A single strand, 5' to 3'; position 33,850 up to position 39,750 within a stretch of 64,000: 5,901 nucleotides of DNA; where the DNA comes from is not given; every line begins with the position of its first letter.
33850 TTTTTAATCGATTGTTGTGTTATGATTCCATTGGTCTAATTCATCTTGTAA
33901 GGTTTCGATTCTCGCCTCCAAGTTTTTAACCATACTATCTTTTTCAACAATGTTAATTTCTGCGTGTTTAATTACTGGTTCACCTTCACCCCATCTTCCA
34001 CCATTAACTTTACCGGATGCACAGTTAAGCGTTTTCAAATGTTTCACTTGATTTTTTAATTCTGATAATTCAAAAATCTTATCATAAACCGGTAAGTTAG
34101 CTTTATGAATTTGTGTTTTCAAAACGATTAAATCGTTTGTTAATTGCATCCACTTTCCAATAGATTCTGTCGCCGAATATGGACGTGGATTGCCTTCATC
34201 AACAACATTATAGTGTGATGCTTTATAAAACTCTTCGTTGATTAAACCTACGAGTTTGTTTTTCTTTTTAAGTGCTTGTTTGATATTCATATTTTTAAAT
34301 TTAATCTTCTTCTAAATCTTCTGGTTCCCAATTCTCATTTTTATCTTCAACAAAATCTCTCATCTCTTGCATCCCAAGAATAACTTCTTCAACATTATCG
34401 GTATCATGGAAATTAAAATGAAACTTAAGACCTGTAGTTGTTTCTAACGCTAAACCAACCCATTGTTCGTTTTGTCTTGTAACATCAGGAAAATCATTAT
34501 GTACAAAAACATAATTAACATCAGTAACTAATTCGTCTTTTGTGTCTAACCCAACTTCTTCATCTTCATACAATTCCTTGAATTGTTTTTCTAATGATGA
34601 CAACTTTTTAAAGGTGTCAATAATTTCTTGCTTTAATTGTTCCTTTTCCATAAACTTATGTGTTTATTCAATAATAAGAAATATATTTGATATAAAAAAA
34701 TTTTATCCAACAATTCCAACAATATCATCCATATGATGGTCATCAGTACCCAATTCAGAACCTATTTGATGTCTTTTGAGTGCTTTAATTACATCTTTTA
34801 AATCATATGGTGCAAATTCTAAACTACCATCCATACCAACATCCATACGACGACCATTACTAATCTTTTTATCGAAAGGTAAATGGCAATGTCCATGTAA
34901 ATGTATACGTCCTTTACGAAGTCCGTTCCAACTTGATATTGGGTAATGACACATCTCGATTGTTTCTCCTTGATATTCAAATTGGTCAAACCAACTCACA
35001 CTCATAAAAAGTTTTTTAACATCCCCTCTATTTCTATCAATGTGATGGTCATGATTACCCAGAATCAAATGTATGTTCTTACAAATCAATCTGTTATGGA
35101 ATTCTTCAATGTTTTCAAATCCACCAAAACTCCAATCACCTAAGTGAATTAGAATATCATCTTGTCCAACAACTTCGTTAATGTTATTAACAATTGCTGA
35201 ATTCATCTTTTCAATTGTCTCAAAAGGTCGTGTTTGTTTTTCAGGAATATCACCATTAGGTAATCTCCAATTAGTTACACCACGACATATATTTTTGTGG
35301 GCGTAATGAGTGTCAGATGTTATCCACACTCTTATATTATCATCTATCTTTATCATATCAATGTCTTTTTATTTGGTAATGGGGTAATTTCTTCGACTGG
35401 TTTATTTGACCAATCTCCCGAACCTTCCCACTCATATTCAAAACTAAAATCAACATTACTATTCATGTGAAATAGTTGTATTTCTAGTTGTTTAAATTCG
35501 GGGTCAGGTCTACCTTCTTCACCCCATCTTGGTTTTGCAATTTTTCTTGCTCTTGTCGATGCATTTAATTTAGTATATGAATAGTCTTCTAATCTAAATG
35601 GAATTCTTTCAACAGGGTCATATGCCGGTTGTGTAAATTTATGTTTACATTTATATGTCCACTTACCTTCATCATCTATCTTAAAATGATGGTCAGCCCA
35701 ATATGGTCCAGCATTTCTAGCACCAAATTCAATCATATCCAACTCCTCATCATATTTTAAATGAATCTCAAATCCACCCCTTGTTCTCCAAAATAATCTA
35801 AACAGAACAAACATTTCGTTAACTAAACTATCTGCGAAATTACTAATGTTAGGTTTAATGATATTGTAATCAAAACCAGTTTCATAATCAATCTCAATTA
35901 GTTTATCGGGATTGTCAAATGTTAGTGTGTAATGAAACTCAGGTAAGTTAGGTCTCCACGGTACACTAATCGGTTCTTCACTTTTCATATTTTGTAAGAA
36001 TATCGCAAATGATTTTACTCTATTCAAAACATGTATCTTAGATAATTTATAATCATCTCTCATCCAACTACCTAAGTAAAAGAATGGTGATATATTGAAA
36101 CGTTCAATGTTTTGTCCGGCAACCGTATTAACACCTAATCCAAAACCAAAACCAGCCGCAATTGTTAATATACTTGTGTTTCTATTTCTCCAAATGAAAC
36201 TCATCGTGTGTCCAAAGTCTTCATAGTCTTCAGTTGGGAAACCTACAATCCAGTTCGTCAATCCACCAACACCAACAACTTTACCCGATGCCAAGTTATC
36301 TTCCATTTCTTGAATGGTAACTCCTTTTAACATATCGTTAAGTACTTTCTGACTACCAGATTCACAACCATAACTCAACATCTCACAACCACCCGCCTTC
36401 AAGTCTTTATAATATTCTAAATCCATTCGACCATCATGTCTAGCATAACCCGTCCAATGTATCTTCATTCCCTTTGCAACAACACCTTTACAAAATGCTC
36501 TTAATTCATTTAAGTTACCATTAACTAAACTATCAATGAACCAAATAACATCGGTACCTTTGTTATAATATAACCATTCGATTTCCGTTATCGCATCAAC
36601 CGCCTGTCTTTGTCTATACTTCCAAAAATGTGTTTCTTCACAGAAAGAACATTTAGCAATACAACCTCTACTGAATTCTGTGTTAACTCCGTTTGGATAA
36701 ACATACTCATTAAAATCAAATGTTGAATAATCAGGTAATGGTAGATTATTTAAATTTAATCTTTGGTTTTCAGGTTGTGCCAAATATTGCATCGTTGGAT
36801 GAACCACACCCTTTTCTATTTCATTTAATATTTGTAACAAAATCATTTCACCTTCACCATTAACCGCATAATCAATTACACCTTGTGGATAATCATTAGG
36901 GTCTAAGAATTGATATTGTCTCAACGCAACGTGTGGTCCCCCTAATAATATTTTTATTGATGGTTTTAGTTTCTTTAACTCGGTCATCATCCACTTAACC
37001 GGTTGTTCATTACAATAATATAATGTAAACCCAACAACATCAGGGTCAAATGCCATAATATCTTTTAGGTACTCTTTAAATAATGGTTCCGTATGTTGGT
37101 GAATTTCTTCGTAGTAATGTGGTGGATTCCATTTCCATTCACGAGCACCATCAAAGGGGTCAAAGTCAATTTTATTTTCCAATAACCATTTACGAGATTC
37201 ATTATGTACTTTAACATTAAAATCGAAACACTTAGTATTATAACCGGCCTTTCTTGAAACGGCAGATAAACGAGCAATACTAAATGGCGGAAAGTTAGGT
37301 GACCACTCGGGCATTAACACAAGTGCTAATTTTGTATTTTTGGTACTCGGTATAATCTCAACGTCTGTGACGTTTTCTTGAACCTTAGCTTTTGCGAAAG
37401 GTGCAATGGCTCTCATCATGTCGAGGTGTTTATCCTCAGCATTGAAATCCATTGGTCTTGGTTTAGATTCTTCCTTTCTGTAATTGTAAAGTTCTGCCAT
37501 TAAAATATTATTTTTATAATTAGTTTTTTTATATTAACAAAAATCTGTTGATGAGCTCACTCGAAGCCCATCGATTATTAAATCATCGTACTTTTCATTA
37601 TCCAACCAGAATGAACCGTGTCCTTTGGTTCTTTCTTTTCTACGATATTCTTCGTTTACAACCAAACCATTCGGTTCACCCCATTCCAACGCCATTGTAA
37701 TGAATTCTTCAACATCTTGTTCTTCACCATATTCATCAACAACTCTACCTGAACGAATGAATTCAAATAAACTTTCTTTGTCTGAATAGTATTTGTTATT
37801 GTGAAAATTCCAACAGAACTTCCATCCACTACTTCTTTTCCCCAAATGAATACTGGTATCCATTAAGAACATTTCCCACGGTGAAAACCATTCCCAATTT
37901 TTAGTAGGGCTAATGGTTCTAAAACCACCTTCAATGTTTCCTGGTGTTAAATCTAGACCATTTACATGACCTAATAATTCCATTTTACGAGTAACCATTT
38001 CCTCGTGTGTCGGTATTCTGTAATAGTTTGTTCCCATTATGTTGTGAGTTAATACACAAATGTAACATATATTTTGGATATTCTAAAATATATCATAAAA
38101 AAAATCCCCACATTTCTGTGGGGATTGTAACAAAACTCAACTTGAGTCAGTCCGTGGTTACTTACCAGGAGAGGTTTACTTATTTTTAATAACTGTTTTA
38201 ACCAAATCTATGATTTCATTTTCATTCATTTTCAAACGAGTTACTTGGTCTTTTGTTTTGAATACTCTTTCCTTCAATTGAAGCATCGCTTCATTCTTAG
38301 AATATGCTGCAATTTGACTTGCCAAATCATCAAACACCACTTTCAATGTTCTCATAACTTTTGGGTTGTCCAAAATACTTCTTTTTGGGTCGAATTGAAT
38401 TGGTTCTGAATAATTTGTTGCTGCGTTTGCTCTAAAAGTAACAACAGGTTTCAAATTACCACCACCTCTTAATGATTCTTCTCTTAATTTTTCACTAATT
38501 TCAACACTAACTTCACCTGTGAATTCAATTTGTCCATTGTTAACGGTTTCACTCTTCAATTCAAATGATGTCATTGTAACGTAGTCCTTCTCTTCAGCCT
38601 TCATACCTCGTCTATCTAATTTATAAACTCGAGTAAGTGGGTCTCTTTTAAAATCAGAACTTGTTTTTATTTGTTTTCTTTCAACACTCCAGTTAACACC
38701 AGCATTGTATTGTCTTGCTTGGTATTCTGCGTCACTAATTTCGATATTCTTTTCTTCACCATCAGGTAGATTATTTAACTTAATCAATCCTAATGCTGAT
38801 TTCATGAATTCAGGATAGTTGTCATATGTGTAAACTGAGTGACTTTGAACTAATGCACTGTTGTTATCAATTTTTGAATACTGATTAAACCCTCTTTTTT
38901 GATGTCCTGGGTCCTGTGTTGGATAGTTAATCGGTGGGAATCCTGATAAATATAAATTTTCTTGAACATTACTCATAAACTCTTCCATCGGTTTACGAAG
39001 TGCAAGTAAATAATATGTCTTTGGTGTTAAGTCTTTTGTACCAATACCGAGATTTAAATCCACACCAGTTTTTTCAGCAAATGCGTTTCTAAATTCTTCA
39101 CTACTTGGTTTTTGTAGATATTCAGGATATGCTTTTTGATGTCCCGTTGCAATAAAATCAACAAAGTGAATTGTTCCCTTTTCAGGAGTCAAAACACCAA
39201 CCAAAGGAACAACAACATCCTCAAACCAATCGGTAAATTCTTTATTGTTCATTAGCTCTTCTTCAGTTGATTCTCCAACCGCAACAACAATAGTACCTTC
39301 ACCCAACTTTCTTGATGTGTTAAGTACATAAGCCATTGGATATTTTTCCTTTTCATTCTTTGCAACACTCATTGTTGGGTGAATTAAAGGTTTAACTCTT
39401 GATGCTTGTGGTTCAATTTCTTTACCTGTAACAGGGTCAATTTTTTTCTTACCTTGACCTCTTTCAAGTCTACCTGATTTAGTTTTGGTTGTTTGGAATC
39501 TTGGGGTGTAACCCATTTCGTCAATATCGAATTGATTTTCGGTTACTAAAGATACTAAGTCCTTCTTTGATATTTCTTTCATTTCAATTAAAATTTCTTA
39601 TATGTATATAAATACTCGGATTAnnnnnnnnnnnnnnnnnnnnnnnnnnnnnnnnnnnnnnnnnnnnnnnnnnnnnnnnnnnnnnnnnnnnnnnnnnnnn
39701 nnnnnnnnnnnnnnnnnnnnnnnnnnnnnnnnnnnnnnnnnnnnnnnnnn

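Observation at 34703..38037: Phage-borne B12-binding radical SAM enzyme with partner phosphoesterase, plus IscA and FeoA elsewhere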

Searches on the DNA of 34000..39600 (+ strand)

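Call 6: search_dna_similar(query=window:34000-39600:+, collection=phages, mode=near, max_rows=20)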
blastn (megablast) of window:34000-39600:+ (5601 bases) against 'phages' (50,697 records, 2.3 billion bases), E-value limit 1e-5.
No match.

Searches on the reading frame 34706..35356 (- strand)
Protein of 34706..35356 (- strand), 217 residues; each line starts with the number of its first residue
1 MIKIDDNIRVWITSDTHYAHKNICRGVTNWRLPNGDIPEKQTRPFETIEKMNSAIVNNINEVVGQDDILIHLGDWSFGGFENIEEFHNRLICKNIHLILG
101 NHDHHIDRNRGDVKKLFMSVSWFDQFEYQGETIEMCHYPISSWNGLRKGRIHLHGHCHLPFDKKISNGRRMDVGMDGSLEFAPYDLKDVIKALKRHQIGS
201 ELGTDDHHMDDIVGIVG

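Call 3: search_protein_families(library=pfam, proteins=[window:34706-35356:-], max_evalue=0.01)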
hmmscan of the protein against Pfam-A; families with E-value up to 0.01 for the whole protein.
window:34706-35356:- (217 aa): 1 family
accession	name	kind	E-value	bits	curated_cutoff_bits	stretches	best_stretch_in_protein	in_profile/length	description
PF00149.33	Metallophos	-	9.4e-09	36.4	21.5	1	8-148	1-125/191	Calcineurin-like phosphoesterase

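Call 4: search_protein_families(library=ncbifam, proteins=[window:34706-35356:-], max_evalue=0.01)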
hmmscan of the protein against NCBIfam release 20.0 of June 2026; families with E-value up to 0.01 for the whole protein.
window:34706-35356:- (217 aa): 0 families

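Call 5: search_protein_families(library=phrogs, proteins=[window:34706-35356:-], max_evalue=0.001)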
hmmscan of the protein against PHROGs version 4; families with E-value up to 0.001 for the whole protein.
window:34706-35356:- (217 aa): 1 family
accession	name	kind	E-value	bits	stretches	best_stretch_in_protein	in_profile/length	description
phrog_547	-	other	2e-43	149.3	1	5-199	26-205/245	phosphoesterase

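Call 69: search_dna_similar(query=window:34706-35356:-, collection=phages, mode=protein, max_rows=12, rows=spread)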
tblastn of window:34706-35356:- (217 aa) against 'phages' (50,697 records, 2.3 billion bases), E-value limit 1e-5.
Records with a match: 1327; places in all: 1329; records where one place covers at least 80% of the query: 1044.
Best place of each record, by identity: <60% 1327.
By first word of the organism name: Vibrio 372; Escherichia 209; Pseudomonas 182; Staphylococcus 119; Enterococcus 61; Bacillus 57; Klebsiella 39; Streptomyces 29; Campylobacter 23; Aeromonas 22; and 49 more.
By host as written in the record: - 384; Escherichia coli 62; Pseudomonas aeruginosa 51; Staphylococcus aureus 39; Vibrio harveyi BAA-1116 36; Escherichia coli K-12 MG1655 30; Pseudomonas aeruginosa PAO1 27; Campylobacter jejuni 21; and 289 more.
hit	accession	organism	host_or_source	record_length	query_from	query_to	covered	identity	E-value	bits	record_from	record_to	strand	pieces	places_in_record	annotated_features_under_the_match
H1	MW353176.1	Flavobacterium phage vB_FspM_immuto_3-5A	Flavobacterium sp. LMO8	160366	2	208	95%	45.4%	2e-55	194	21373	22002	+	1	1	calcineurin-like phosphoesterase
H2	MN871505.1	Vibrio phage ValDsh2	V.alginolyticus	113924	3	194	88%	32.3%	2e-17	86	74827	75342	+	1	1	record has no annotation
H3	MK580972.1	Stenotrophomonas phage YB07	Stenotrophomonas maltophilia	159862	10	192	84%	32.1%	1e-15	81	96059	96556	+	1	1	phosphoesterase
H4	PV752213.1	Pseudomonas phage vB_PaeM_ZGC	Pseudomonas aeruginosa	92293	8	208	93%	28.4%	1e-11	69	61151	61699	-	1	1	phosphohydrolase | hypothetical protein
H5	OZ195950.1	Vibrio phage D430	Seawater and oysters mix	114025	3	176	80%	32.2%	2e-17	86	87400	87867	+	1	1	phosphoesterase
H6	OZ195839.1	Vibrio phage D304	Seawater and oysters mix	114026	3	176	80%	31.6%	9e-17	84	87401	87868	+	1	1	phosphoesterase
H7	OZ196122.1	Vibrio phage D334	Seawater and oysters mix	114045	3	176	80%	31.6%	9e-17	84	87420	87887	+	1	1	phosphoesterase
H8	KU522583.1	Enterobacteria phage ECGD1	-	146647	8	177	78%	31.0%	7e-15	78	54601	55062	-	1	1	putative phosphoesterase | hypothetical protein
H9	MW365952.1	Streptomyces phage Belfort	Streptomyces viridochromogenes DSM40736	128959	7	194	87%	27.1%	1e-8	60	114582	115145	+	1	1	236: metallophosphoesterase | 235: hypothetical protein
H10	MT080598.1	Staphylococcus phage vB_SauM_EW6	Staphylococcus carnosus TM300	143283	10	190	83%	27.3%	4e-7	56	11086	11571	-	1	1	record has no annotation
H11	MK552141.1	Burkholderia phage BcepSauron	Burkholderia cenocepacia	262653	11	198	87%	25.1%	4e-8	59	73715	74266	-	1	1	phosphoesterase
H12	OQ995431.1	Streptomyces phage Patelgo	Streptomyces mirabilis NRRL B-2400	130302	7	103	45%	33.0%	7e-7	55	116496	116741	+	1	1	240: metallophosphoesterase | 239: hypothetical protein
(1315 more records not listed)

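Call 72: get_annotated_region(hit=H1, flank=9000)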
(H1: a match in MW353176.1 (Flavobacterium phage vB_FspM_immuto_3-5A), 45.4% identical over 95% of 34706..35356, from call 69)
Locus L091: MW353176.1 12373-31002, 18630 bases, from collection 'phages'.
description: Flavobacterium phage vB_FspM_immuto_3-5A, complete genome.
organism: Flavobacterium phage vB_FspM_immuto_3-5A (NCBI taxid 2801478)
taxonomy: Viruses; Duplodnaviria; Heunggongvirae; Uroviricota; Caudoviricetes; Immutovirus
host: Flavobacterium sp. LMO8; source: Baltic Sea mesocosm; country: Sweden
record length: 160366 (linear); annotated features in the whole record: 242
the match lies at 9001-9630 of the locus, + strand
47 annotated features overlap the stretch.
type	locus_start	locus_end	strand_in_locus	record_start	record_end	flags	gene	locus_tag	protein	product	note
CDS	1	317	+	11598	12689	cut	-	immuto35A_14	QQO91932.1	hypothetical protein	-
CDS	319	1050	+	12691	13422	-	-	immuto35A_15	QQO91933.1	cohesin domain-containing protein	-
CDS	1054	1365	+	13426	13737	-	-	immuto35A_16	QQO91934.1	hypothetical protein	-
CDS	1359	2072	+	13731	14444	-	-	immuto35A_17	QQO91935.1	hypothetical protein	-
CDS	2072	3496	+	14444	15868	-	-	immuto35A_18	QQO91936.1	hypothetical protein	-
CDS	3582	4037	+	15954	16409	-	-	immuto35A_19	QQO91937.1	hypothetical protein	-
CDS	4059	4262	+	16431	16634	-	-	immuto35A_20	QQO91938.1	hypothetical protein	-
CDS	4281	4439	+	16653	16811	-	-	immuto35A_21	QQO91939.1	hypothetical protein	-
CDS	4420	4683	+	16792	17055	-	-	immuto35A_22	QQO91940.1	thioredoxin domain-containing protein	-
CDS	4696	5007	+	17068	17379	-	-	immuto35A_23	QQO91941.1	hypothetical protein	-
CDS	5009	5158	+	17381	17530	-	-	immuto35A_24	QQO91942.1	hypothetical protein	-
CDS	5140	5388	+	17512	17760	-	-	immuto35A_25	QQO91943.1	hypothetical protein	-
CDS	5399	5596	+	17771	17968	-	-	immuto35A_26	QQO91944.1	hypothetical protein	-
CDS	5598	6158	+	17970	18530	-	-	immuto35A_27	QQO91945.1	hypothetical protein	-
CDS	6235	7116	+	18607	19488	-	-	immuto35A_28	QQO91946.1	7-cyano-7-deazaguanine synthase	7-cyano-7-deazaguanine synthase (queuosine biosynthesis), QueC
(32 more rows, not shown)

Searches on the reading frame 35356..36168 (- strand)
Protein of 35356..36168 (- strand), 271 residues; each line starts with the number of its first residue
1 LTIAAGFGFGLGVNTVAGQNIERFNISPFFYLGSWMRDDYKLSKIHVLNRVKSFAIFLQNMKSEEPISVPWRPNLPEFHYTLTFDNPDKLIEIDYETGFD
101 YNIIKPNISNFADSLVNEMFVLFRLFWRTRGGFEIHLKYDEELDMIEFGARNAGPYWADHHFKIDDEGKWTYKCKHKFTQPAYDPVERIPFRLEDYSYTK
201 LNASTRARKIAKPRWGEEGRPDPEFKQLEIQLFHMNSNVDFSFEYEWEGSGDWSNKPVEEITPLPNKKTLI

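Call 45: search_protein_representatives(protein=window:35356-36168:-)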
Query: 271 residues. Proteins with E-value up to 0.001 (for the whole library): 104; up to 1e-10: 66; up to 1e-30: 13. The best 104 are listed.
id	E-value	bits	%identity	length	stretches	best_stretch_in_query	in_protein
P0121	2.4e-85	303.1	55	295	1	3-264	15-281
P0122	1.9e-54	201.7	52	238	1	63-262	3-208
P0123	5.8e-53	196.9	42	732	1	3-266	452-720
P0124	5.8e-51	190.3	42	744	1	3-256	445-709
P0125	1.4e-45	172.6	40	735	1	3-254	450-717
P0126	1.3e-43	166.2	38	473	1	5-256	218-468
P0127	1.3e-41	159.6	41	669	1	8-256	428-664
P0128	2.1e-40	155.7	43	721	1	3-255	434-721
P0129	3.7e-39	151.5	37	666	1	3-254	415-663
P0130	1.5e-38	149.5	39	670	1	8-254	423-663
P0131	4.0e-34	135.0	38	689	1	3-253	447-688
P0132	3.6e-33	131.9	42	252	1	66-258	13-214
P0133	6.3e-33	131.1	43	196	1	21-181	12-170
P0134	1.8e-30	123.0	45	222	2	67-181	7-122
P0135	7.4e-29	117.7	42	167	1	18-165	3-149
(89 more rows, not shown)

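Call 62: predict_structure(alignment_id=A3)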
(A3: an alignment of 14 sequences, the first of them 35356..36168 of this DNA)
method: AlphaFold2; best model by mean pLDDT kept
length: 271 residues; sequences in the alignment: 14
mean_pLDDT: 82.4   pTM: 0.78
mean pLDDT of the five models: 82.4, 81.7, 81.6, 78.9, 78.7
residues with pLDDT >= 90: 96; 70-90: 127; 50-70: 29; < 50: 19
segments of 3 or more residues with pLDDT < 50: 1-6, 259-271
pLDDT, mean of each block of 10 residues (from residue 1): 47 81 87 87 88 86 72 75 90 67 87 92 90 95 85 89 95 96 72 84 88 88 91 90 97 68 43 33
secondary structure, 60 per line:
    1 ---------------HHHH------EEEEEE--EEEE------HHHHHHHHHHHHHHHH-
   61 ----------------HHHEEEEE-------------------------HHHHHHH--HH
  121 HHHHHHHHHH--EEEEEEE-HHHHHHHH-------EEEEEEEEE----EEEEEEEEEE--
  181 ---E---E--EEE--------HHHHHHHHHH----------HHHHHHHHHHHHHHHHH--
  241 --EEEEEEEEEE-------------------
elements in order: H16-19 E26-31 E34-37 H44-59 E80-84 H110-116 H119-130 E133-139 H141-148 E156-164 E169-178 E191-193 H202-211 H222-238 E243-252
